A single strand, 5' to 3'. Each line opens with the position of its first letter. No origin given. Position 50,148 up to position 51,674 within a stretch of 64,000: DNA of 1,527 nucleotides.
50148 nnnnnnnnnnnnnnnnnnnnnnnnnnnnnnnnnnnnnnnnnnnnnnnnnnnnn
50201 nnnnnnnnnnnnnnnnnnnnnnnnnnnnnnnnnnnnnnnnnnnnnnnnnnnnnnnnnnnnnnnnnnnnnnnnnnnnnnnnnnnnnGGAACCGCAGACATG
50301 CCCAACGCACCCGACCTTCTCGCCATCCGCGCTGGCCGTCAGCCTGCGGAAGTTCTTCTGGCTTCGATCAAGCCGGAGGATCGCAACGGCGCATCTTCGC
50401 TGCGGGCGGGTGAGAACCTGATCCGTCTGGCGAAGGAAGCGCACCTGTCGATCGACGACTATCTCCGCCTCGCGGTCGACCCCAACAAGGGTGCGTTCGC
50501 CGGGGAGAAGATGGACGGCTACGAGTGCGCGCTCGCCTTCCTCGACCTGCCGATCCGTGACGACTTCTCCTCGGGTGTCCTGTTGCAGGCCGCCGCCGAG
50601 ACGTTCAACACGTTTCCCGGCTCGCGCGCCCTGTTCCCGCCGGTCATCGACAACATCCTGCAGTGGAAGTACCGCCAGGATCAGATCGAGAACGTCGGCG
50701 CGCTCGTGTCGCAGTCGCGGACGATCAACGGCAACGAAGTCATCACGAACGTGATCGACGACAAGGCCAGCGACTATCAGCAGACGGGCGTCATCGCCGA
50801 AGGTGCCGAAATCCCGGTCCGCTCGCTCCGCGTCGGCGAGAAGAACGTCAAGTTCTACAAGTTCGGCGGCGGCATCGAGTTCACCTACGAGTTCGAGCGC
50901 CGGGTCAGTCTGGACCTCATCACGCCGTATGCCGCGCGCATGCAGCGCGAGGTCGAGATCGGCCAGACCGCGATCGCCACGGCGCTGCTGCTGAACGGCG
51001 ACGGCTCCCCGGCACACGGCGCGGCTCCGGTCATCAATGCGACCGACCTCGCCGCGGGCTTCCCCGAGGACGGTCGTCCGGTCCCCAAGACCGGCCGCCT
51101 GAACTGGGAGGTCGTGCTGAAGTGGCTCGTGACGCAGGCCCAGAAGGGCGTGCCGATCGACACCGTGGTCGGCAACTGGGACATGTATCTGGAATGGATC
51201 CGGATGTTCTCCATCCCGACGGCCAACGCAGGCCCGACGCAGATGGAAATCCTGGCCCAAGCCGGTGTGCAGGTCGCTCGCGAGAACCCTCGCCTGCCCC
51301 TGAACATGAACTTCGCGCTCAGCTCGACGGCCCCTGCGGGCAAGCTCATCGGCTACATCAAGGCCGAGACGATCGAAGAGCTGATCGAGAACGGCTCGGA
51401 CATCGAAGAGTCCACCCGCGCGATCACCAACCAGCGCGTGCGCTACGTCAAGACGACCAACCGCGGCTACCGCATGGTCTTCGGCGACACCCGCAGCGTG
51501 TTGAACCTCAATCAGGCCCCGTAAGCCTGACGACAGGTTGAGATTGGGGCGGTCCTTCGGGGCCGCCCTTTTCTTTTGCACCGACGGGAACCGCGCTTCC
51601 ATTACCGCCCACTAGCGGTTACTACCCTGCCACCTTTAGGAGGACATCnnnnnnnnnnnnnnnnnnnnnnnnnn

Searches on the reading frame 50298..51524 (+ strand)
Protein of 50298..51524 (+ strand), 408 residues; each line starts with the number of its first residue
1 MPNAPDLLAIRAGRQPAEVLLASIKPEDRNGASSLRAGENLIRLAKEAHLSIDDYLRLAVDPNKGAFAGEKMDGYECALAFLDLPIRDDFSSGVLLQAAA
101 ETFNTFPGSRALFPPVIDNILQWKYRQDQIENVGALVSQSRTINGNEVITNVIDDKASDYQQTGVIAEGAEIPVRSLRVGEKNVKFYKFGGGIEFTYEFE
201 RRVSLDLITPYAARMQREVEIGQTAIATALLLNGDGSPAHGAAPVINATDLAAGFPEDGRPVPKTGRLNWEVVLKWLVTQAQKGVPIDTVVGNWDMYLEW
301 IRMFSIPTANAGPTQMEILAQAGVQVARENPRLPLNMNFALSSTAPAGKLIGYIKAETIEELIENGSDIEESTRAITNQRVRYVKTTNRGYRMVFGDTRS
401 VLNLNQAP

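Call 29: search_protein_families(library=pfam, max_evalue=0.01, proteins=[window:50298-51524:+])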
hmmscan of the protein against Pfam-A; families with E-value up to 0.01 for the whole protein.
window:50298-51524:+ (408 aa): 1 family
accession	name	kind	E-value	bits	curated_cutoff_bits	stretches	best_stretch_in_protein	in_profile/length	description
PF25209.1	Phage_capsid_4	-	1.7e-09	38.8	27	1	113-399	11-257/262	Phage capsid protein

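Call 76: search_dna_similar(query=window:50298-51524:+, collection=phages, mode=protein, max_rows=12)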
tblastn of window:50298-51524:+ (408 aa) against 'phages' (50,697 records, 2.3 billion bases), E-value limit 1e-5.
Records with a match: 14; places in all: 14; records where one place covers at least 80% of the query: 13.
Best place of each record, by identity: <60% 14.
By first word of the organism name: Acinetobacter 5; Achromobacter 3; Caulobacter 2; Bacteriophage 2; Xylophilus 1; Pseudoalteromonas 1.
By host as written in the record: Achromobacter xylosoxidans 3; Caulobacter crescentus 2; Acinetobacter baumannii 2; - 2; Xylophilus sp. 1; Pseudoalteromonas sp. KB12-38 1; Acinetobacter baumannii TV2199 1; Acinetobacter baumannii AB5075 1; and 1 more.
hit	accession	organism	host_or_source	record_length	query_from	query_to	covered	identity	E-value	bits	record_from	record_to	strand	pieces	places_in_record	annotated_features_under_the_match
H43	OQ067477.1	Xylophilus phage Lumi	Xylophilus sp.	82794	14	403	96%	48.8%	8e-103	340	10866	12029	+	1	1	hypothetical protein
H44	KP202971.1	Achromobacter phage JWF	Achromobacter xylosoxidans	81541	6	403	98%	47.0%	2e-105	347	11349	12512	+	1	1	hypothetical protein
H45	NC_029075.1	Achromobacter phage JWF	Achromobacter xylosoxidans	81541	6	403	98%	47.0%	2e-105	347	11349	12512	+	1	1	major head protein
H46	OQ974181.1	Achromobacter phage 2-1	Achromobacter xylosoxidans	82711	6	403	98%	46.2%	4e-105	346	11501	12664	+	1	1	major head protein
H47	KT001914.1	Caulobacter phage Seuss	Caulobacter crescentus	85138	18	404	95%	46.2%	4e-111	363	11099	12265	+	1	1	capsid protein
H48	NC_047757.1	Caulobacter phage Seuss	Caulobacter crescentus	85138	18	404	95%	46.2%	4e-111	363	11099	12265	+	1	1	major head protein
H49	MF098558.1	Pseudoalteromonas phage KB12-38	Pseudoalteromonas sp. KB12-38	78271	14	406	96%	43.9%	2e-95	318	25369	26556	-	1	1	capsid protein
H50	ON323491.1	Acinetobacter phage vB_AbaS_TCUP2199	Acinetobacter baumannii TV2199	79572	17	407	96%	31.6%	9e-48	180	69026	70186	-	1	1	hypothetical protein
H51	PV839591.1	Acinetobacter phage fJoAci01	Acinetobacter baumannii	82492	17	407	96%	31.6%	9e-48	180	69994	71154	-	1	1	major head protein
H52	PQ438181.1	Acinetobacter phage Mystique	Acinetobacter baumannii AB5075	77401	17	407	96%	31.6%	1e-47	180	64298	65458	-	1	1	putative major head protein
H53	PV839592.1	Acinetobacter phage fJoAci04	Acinetobacter baumannii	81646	40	402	89%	31.0%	1e-44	171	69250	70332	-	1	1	major head protein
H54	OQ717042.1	Acinetobacter phage EAb13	Acinetobacter baumannii MRSN 423159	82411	40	402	89%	31.0%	1e-44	171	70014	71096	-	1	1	major head protein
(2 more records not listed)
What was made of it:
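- Closest known: Multi-copy accessory gene families in hyperplastic early regions of large lytic phages. Different: The family is confined to a small uncultured clade, whose nearest isolates by capsid protein are Xylophilus phage Lumi, Achromobacter phage JWF and Caulobacter phage Seuss at ~47% (call 76).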
